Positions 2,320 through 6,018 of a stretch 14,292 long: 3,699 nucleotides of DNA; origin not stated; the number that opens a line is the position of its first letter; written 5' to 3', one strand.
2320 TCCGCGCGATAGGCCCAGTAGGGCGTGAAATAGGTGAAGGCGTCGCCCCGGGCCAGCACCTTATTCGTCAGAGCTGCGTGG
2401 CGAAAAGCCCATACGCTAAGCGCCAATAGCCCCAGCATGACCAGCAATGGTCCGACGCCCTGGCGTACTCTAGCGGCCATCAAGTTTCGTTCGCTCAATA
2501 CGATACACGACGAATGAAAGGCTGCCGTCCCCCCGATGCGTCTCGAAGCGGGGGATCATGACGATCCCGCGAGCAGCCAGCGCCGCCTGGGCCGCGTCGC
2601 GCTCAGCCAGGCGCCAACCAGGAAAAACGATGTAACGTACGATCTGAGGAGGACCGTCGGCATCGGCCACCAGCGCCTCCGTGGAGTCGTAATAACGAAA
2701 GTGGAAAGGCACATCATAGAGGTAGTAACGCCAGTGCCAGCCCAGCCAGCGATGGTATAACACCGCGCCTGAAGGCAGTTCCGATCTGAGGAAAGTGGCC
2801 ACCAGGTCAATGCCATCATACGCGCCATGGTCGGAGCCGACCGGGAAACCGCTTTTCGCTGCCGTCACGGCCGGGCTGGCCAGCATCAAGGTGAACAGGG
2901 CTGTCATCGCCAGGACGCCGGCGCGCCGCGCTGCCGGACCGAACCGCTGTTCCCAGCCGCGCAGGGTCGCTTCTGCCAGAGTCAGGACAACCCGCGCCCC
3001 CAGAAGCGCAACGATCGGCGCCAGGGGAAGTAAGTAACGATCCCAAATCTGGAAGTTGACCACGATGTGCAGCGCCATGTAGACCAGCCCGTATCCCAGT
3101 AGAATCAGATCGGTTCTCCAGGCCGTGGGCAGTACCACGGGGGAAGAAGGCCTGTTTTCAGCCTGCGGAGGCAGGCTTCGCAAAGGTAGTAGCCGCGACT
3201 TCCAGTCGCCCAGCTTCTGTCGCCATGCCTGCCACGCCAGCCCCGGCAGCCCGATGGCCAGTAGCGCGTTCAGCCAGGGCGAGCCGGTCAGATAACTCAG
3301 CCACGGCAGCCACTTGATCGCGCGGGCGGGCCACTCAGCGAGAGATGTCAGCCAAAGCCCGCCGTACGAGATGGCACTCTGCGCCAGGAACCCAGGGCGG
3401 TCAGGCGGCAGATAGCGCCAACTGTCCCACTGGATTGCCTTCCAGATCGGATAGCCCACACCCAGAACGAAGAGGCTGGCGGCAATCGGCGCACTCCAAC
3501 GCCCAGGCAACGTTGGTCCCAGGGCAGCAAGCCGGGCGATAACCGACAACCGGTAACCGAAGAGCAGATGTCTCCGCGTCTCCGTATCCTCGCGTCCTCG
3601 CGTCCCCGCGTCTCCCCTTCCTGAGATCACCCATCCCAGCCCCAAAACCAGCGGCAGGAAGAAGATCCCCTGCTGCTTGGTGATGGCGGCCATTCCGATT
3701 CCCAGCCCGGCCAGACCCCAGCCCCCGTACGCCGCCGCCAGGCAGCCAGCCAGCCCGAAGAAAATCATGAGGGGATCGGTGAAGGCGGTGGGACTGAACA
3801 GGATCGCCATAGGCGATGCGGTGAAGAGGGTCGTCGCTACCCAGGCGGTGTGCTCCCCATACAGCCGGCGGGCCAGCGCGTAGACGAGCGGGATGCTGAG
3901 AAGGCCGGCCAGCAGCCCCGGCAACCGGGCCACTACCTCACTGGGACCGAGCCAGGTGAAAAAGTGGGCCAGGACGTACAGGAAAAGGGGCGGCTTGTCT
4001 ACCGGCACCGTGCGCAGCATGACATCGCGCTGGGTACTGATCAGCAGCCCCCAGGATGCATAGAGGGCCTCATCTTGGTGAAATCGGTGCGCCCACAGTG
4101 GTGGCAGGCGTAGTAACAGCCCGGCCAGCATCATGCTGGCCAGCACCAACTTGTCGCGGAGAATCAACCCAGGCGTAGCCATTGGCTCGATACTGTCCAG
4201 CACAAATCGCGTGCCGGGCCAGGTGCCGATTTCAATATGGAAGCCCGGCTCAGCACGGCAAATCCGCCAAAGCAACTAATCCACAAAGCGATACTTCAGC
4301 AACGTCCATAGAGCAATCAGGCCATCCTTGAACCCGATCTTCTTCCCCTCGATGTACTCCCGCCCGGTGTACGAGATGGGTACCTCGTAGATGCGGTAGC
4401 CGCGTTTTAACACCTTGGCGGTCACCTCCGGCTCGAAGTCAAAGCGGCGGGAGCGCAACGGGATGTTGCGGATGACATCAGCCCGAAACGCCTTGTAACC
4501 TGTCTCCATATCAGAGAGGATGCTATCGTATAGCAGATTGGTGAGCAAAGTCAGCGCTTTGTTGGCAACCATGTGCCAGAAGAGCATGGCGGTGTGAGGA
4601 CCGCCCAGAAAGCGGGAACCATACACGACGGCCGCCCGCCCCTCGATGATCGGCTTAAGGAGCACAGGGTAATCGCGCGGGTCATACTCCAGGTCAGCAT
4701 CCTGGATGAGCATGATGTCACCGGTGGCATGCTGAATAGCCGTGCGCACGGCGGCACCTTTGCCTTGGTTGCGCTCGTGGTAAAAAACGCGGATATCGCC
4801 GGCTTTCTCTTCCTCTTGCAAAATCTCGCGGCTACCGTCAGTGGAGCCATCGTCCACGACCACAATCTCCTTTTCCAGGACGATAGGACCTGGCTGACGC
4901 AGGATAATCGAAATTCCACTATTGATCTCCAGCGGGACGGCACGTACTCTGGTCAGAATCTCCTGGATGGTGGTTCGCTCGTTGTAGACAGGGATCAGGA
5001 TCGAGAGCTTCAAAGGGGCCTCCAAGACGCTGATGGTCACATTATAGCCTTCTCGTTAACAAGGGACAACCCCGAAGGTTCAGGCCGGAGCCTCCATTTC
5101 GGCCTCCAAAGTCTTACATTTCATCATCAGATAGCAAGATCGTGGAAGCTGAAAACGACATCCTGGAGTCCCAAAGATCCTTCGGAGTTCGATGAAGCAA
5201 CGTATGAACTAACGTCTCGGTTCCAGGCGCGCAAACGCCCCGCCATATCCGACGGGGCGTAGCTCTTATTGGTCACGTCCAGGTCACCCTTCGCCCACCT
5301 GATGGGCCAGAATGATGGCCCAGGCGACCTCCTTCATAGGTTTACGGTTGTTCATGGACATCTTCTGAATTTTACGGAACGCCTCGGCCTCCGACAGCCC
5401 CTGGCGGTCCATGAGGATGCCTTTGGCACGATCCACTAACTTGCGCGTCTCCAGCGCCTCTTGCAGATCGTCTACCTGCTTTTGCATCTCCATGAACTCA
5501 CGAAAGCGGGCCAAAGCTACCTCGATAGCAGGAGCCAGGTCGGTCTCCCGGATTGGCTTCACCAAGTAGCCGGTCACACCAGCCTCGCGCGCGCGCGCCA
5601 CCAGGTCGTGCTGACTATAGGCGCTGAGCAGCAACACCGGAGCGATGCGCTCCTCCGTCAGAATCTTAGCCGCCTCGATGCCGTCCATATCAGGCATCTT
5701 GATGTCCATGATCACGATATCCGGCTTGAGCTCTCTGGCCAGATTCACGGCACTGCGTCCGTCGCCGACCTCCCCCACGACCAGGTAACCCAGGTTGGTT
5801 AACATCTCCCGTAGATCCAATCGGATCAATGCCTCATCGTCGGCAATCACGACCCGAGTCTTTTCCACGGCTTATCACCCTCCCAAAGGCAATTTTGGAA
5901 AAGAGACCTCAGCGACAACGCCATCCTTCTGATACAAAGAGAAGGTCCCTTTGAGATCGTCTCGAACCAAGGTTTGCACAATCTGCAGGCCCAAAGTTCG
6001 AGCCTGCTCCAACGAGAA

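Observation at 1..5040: Three-gene membrane glycosylation module with two different GT-C transferases behind one polyprenyl-phosphate sugar synthase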

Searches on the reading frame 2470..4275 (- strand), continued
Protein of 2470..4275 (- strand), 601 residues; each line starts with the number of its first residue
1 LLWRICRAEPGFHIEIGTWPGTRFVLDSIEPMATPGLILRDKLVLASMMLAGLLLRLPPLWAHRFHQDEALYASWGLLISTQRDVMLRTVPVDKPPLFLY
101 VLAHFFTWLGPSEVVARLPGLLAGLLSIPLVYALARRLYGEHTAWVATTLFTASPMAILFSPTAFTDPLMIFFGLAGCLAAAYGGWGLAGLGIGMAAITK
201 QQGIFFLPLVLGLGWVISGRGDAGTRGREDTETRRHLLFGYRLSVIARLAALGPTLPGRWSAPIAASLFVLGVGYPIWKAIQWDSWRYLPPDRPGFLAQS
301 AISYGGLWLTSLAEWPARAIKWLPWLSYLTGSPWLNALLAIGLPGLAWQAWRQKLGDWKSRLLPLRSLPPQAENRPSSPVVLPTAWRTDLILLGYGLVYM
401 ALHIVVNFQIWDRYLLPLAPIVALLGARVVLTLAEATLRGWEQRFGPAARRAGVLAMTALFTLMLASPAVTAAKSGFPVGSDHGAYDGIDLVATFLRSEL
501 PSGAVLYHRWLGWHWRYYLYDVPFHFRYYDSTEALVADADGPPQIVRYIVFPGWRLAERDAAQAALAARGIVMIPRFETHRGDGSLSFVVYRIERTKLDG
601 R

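Call 84: find_encoding_contigs(protein=P0186, flank=5000, max_places=1)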
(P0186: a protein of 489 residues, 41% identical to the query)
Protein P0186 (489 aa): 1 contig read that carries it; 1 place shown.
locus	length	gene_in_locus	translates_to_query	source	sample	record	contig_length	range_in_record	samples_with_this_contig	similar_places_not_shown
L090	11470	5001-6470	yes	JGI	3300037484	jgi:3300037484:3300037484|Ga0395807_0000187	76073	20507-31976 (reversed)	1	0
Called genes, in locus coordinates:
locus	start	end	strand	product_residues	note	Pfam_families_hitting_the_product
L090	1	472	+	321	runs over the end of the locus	PF02881:SRP54_N, PF13604:AAA_30 (weak), PF00448:SRP54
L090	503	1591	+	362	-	PF03462:PCRF, PF00472:RF-1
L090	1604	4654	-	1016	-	PF01590:GAF (weak), PF13185:GAF_2, PF01590:GAF, PF13492:GAF_3, PF01590:GAF (weak), PF13185:GAF_2, PF00512:HisKA, PF02518:HATPase_c, +3 more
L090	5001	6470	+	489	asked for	PF13231:PMT_2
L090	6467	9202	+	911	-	PF09586:YfhO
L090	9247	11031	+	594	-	PF02614:UxaC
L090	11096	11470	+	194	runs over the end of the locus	PF10469:AKAP7_NLS, PF02834:LigT_PEase, PF13563:2_5_RNA_ligase2, PF02834:LigT_PEase (weak)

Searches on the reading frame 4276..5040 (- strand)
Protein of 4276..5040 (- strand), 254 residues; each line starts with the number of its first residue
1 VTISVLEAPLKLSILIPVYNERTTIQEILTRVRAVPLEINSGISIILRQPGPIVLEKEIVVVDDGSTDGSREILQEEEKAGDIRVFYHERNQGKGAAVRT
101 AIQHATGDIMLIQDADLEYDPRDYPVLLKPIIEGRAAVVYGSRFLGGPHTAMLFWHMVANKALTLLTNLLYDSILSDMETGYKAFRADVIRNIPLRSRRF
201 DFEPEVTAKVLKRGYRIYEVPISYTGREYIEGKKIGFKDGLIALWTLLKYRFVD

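Call 6: search_protein_families(library=pfam, proteins=[window:4276-5040:-], max_evalue=0.01)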
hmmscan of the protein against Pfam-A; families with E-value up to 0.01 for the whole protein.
window:4276-5040:- (254 aa): 3 families
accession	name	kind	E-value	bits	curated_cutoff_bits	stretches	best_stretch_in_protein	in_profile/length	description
PF00535.33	Glycos_transf_2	-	1.9e-33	116.2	23.3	1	13-191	1-165/168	Glycosyl transferase family 2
PF13704.12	Glyco_tranf_2_4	-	1e-05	26.3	27.5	1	57-116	20-81/98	Glycosyl transferase family 2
PF13641.12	Glyco_tranf_2_3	-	0.0021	18.5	27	1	57-146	31-126/230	Glycosyltransferase like family 2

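Call 7: search_protein_families(library=ncbifam, proteins=[window:4276-5040:-], max_evalue=0.01)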
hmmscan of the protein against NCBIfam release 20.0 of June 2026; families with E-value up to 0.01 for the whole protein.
window:4276-5040:- (254 aa): 22 families
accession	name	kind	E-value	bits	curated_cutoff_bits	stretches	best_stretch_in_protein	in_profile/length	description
TIGR04182.1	glyco_TIGR04182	equivalog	1.6e-34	119.7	325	1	57-249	28-216/293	S-layer glycoprotein N-glycosyltransferase AglJ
NF041391.1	DPhHxTase_Halo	equivalog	7.6e-20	70.8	375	1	58-228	26-187/213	dolichyl-phosphate hexose transferase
NF007986.1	PRK10714.1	equivalog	4.8e-17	61.9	529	1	11-233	7-209/316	undecaprenyl-phosphate 4-deoxy-4-formamido-L-arabinose transferase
NF058614.1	PPMAGASynPpgS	equivalog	2.8e-14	53.1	370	1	57-235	27-207/226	polyprenyl-phospho-N-acetylgalactosaminyl synthase PpgS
NF047588.1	GlcsyltransPgfSStrep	equivalog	5.2e-14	52.2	500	1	10-189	1-163/308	glycosyltransferase PgfS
TIGR03937.1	PgaC_IcaA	equivalog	5.1e-13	48.7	422.3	1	11-129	46-148/407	poly-beta-1,6-N-acetyl-D-glucosamine synthase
NF041875.1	EPS_EpsD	equivalog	5.2e-12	45.8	370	1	56-121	30-94/325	exopolysaccharide biosynthesis glycosyltransferase EpsD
TIGR04283.1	glyco_like_mftF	equivalog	7.7e-12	45.3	182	1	12-157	1-124/221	TIGR04283 family arsenosugar biosynthesis glycosyltransferase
NF007482.0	PRK10073.1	equivalog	1.2e-11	44.3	423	1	11-129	7-108/334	glycosyltransferase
NF047683.1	TeichurnBiosyTuaG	equivalog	1.6e-09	37.8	400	1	55-122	34-102/252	teichuronic acid biosynthesis protein TuaG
NF010496.0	PRK13915.1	equivalog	3e-08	33.1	262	1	10-133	31-144/307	glucosyl-3-phosphoglycerate synthase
TIGR03965.1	mycofact_glyco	equivalog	4.4e-08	32.4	280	1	57-138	106-186/467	mycofactocin biosynthesis glycosyltransferase MftF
NF038302.1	EPS_HpsE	equivalog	1.3e-06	27.6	300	1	11-116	2-96/307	hormogonium polysaccharide biosynthesis glycosyltransferase HpsE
NF053739.1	GlytfEpsEBac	equivalog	0.00012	21.1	450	1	54-116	28-92/265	glycosyltransferase EpsE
TIGR03111.1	glyc2_xrt_Gpos1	hypoth_equivalog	0.00012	21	363.95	1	11-116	50-141/439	TIGR03111 family XrtG-associated glycosyltransferase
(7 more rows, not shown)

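Call 20: find_encoding_contigs(protein=window:4276-5040:-, flank=10000, max_places=6)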
Protein window:4276-5040:- (254 aa): no gene with exactly this product is on record in the collection.

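Call 26: search_solved_structures(query=window:4276-5040:-, max_evalue=0.001, show_alignments=2)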
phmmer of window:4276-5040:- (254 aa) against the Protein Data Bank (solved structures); distinct sequences matched with E-value up to 0.001: 13.
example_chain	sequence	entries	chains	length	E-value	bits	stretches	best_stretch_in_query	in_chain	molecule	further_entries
5mlz_A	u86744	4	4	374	4e-18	69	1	9-233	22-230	Dolichol monophosphate mannose synthase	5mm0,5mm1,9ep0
9bhc_C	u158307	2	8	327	5.1e-15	58.8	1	8-233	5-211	Undecaprenyl-phosphate 4-deoxy-4-formamido-L-arabinose transferase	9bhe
8vxh_A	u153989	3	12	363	6.5e-15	58.5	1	8-233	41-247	Undecaprenyl-phosphate 4-deoxy-4-formamido-L-arabinose transferase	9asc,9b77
9hwj_A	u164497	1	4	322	2.5e-14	56.6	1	10-234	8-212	Undecaprenyl-phosphate 4-deoxy-4-formamido-L-arabinose transferase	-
6yv7_B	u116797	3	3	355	1.2e-07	34.7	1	29-123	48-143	Glycosyl transferase, family 2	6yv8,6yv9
6yv7_A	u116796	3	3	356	1.2e-07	34.7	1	29-123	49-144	Glycosyl transferase, family 2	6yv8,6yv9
2z87_A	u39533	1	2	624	7.9e-07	32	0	54-116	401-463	Chondroitin synthase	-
2z86_A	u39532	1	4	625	8e-07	32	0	54-116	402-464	Chondroitin synthase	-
5ekp_C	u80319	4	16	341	1.5e-06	31.1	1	8-143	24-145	Uncharacterized glycosyltransferase sll0501 | Glycosyltransferase sll0501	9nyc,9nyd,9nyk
5eke_A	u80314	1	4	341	1.5e-06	31.1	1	8-143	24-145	Uncharacterized glycosyltransferase sll0501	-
9nye_A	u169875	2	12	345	1.6e-06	31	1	8-143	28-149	Glycosyltransferase sll0501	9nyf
6p61_A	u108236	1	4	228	0.00017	24.3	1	56-129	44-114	Glycosyltransferase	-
5hea_A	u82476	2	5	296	0.00042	23.1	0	56-116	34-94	Putative glycosyltransferase (GalT1)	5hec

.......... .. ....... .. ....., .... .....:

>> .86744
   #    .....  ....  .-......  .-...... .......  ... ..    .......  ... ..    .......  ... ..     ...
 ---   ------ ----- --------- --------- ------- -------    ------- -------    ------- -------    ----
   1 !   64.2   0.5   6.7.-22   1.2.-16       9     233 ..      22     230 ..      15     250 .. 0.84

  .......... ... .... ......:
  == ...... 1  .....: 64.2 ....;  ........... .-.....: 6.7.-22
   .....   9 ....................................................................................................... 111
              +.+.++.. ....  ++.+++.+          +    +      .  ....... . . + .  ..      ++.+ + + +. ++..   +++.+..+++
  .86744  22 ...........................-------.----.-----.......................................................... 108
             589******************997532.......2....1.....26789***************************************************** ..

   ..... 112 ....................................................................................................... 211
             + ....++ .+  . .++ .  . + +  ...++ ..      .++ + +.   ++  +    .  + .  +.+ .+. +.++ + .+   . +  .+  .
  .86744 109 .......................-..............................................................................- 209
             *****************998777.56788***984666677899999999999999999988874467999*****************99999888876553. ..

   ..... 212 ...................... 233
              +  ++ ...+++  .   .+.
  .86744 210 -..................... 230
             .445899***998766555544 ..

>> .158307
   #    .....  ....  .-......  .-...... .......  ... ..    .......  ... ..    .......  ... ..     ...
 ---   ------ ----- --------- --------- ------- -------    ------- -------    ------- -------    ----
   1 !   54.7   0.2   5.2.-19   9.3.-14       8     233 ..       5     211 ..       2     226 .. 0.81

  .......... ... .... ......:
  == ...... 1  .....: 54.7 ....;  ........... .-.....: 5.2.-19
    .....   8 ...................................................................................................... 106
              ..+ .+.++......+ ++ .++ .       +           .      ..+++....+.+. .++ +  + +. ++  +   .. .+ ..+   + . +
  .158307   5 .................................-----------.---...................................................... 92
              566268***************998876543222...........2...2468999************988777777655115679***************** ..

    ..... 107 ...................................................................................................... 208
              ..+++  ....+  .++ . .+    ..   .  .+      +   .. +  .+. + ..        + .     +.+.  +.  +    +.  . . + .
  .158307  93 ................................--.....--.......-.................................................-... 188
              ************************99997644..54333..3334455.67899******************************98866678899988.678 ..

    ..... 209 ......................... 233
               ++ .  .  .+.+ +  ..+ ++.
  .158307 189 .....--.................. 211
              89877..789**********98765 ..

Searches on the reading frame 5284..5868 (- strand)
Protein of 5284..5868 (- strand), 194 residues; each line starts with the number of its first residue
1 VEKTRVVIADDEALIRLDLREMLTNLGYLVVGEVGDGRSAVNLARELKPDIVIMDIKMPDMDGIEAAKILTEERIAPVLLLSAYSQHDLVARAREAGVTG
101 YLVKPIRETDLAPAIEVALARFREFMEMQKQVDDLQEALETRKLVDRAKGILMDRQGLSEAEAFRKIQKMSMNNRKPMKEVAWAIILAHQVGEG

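Call 6: search_protein_families(library=pfam, proteins=[window:5284-5868:-], max_evalue=0.01)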
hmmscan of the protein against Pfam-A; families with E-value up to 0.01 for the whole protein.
window:5284-5868:- (194 aa): 2 families
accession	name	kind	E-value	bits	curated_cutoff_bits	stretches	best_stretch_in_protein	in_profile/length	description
PF00072.30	Response_reg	-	2.4e-27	95.8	30.2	1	6-115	1-110/111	Response regulator receiver domain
PF03861.19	ANTAR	-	4.9e-24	84.3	27.3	1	134-186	2-54/54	ANTAR domain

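Call 7: search_protein_families(library=ncbifam, proteins=[window:5284-5868:-], max_evalue=0.01)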
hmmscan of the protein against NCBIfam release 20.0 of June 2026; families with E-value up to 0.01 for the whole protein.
window:5284-5868:- (194 aa): 106 families (the best 25 are shown)
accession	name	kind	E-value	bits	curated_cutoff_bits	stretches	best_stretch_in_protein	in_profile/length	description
NF041367.1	CheY_Halo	equivalog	6.8e-21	74.8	200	1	6-116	1-111/114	chemotaxis protein CheY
NF008469.0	PRK11361.1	equivalog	2.9e-20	72.4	714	1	4-144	5-141/461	acetoacetate metabolism transcriptional regulator AtoC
NF001965.0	PRK00742.1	subfamily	3.3e-20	72.6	293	1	2-126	2-131/357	chemotaxis-specific protein-glutamate methyltransferase CheB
NF041733.1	resp_reg_CseB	equivalog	2.4e-19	69.6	350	1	5-165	2-156/228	two-component system response regulator CseB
NF008677.0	PRK11697.1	equivalog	2.4e-18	66.4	246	1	5-133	3-127/238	two-component system response regulator BtsR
NF045944.1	ResRegRpaBCyano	equivalog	4.6e-18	65.4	330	1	8-140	2-132/229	response regulator transcription factor RpaB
NF007018.1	PRK09483.1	equivalog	7.7e-18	64.9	280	1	6-118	4-118/217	UvrY/SirA/GacA family response regulator transcription factor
NF052445.1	RespRegMctR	equivalog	9.7e-18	64.3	300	1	4-153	2-154/205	two-component system response regulator MctR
NF007935.0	PRK10651.1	equivalog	1.6e-17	63.4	250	1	2-119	5-124/216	two-component system response regulator NarL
NF006623.1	PRK09191.1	subfamily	3e-17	63.2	240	1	3-120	137-253/258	PhyR family response regulator anti-anti-sigma factor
TIGR02875.1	spore_0_A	equivalog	1.1e-16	60.9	200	1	2-116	1-119/262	sporulation transcription factor Spo0A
NF040689.1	MtrAB_MtrA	equivalog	1.1e-16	60.8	300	1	7-138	3-132/219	MtrAB system response regulator MtrA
NF009206.0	PRK12555.1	subfamily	4.5e-16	58.7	342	1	5-110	2-110/340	chemotaxis-specific protein-glutamate methyltransferase CheB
NF033120.0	vanR_FM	exception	6.1e-16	58.8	460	1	1-145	1-141/231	vancomycin resistance response regulator transcription factor, VanR-F/VanR-M family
NF011896.0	PRK15369.1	equivalog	6.7e-16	58.5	242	1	2-140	2-141/211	two component system response regulator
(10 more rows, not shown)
